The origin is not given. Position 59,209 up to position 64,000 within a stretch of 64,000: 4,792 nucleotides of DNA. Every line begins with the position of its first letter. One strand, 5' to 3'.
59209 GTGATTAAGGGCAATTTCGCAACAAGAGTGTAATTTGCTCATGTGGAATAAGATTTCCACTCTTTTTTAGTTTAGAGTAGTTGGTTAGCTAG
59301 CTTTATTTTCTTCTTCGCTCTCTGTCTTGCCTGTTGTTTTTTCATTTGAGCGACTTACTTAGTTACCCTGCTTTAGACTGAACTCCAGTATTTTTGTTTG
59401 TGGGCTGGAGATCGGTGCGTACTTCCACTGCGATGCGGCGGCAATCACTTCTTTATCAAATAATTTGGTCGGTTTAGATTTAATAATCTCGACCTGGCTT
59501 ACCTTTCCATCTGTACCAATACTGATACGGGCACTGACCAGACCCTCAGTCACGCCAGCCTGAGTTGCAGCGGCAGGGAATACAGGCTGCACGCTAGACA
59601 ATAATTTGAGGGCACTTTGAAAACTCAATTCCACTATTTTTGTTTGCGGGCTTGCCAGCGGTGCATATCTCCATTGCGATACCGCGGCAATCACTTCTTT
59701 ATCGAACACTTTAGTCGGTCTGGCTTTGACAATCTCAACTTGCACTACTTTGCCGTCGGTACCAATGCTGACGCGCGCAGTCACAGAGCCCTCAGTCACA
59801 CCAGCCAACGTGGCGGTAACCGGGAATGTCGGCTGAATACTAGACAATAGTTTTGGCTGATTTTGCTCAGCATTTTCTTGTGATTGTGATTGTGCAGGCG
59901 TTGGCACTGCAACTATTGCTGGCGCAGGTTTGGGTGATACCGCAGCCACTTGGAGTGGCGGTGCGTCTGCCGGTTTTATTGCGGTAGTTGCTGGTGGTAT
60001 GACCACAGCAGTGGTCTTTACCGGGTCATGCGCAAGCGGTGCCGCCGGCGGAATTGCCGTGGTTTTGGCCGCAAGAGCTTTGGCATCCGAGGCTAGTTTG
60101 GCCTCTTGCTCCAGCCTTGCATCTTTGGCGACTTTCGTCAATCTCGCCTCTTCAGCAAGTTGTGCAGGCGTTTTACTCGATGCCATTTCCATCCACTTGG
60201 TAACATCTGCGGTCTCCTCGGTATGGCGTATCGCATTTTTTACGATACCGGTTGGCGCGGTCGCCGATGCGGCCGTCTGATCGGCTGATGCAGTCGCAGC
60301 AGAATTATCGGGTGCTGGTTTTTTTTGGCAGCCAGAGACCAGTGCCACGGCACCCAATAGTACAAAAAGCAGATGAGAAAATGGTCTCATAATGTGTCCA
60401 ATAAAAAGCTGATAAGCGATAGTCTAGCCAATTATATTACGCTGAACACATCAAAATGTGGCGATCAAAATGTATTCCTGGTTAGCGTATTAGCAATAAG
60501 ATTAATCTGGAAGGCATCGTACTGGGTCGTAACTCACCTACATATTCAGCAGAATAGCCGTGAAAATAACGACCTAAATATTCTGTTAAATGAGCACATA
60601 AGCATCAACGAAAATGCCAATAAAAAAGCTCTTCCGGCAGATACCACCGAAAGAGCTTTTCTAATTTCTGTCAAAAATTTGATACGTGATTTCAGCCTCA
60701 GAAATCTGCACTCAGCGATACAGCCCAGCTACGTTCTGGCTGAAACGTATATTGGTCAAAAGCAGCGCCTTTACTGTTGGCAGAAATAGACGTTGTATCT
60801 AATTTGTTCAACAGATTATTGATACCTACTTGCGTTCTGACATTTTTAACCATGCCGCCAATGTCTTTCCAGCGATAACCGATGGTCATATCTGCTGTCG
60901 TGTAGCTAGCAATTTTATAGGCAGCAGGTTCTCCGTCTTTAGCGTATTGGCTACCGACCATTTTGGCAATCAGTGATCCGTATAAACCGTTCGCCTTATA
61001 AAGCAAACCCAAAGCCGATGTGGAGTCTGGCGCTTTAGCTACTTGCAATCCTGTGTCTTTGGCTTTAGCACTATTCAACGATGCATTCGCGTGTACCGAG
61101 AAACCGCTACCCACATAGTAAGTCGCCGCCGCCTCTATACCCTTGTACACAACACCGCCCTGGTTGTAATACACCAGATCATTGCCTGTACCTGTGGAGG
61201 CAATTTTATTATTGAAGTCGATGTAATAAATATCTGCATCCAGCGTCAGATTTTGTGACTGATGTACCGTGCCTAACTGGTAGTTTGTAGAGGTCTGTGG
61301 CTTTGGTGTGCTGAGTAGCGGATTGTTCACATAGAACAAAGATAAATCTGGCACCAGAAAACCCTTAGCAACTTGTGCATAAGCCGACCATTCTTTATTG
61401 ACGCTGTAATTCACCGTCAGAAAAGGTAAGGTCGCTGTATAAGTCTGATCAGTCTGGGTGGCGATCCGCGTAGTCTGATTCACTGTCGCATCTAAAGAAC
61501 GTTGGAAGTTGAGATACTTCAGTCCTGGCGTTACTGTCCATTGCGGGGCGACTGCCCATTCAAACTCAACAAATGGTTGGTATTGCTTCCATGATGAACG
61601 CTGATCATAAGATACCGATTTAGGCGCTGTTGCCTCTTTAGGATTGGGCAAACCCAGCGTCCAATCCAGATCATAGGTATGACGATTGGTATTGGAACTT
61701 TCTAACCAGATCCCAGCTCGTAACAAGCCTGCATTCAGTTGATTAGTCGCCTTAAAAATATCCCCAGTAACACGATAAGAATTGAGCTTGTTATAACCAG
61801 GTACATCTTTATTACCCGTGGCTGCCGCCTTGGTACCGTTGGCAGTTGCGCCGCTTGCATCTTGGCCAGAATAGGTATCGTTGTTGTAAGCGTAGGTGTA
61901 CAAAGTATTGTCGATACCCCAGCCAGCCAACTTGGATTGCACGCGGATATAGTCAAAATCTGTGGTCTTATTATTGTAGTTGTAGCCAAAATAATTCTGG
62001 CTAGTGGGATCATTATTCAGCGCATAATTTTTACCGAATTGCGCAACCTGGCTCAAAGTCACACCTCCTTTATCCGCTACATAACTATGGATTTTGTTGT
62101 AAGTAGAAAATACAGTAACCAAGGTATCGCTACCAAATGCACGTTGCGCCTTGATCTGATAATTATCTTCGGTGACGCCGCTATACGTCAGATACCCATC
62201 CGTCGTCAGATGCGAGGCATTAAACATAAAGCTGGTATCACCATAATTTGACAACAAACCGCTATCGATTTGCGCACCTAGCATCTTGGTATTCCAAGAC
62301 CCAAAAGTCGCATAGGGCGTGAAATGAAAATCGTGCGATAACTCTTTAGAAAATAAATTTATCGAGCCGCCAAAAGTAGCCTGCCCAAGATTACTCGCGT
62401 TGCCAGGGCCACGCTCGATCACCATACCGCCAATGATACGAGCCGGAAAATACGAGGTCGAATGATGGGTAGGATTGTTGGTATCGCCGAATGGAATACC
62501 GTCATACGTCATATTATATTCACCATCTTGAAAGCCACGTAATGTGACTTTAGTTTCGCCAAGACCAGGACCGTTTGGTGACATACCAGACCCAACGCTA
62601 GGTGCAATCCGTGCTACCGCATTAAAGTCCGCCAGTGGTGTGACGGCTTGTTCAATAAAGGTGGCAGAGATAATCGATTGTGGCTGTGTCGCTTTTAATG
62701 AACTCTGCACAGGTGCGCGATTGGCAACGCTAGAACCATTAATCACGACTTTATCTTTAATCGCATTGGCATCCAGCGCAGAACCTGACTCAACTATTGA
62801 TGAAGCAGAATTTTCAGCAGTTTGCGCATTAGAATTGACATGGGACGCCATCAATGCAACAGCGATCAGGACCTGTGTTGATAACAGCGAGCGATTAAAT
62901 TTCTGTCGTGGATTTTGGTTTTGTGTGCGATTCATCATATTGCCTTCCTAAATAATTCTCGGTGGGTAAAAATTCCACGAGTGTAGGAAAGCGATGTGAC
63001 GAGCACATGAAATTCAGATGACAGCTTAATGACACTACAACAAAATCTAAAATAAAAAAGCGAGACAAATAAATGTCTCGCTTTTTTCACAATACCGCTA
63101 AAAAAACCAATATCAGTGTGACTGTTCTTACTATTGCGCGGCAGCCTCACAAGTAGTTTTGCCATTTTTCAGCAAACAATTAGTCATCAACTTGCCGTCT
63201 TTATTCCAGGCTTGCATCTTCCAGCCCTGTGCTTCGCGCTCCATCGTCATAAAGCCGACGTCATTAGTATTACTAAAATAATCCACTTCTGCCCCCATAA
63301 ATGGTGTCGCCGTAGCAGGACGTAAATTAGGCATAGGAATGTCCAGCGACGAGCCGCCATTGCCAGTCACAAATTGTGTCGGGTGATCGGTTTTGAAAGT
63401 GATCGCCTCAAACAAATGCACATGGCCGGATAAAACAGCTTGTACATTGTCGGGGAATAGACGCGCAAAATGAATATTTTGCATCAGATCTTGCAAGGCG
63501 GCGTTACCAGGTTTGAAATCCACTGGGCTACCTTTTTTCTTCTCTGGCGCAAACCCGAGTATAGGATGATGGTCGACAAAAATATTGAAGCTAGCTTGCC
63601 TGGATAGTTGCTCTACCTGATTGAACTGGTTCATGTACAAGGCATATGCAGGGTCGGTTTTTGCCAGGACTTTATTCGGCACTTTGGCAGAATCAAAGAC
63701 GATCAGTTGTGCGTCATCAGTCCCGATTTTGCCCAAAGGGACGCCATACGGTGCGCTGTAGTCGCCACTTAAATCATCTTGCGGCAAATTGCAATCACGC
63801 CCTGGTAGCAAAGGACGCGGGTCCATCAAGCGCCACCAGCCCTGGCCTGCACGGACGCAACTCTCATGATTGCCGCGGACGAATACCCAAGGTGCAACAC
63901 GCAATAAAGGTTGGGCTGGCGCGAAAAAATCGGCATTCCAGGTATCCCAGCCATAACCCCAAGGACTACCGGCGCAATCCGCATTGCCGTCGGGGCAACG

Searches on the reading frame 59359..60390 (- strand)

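Call 78: search_protein_families(library=pfam, proteins=[window:59359-60390:-])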
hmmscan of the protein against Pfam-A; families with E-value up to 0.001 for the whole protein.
window:59359-60390:- (343 aa): 2 families
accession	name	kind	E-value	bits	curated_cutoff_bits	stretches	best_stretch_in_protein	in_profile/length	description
PF03544.19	TonB_C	-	3.1e-26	92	24.6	2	268-327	2-60/79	Gram-negative bacterial TonB protein C-terminal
PF13103.11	TonB_2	-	6.1e-08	33.1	22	0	201-249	26-72/85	TonB C terminal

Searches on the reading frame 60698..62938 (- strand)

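Call 78: search_protein_families(library=pfam, proteins=[window:60698-62938:-])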
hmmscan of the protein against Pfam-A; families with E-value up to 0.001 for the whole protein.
window:60698-62938:- (746 aa): 2 families
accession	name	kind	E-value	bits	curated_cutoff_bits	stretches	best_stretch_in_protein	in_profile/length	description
PF00593.30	TonB_dep_Rec_b-barrel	-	5.2e-37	129.2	27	1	300-709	29-436/436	TonB dependent receptor-like, beta-barrel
PF07715.20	Plug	-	2.9e-08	34.6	23.9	1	82-191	4-106/107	TonB-dependent Receptor Plug Domain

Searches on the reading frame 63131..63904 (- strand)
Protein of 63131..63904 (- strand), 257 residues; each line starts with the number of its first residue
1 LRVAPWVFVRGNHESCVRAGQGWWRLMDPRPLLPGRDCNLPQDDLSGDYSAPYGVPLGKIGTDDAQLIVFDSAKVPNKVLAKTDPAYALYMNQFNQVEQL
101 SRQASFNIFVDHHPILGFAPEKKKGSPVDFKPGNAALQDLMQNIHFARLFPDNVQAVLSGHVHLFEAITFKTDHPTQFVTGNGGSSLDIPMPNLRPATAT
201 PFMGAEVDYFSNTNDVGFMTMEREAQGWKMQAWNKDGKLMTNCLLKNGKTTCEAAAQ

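Call 78: search_protein_families(library=pfam, proteins=[window:63131-63904:-])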
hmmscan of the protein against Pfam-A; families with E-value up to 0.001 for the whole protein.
window:63131-63904:- (257 aa): 1 family
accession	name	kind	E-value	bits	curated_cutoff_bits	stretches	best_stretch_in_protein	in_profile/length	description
PF00149.33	Metallophos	-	8.3e-06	26.8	21.5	1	4-163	59-189/191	Calcineurin-like phosphoesterase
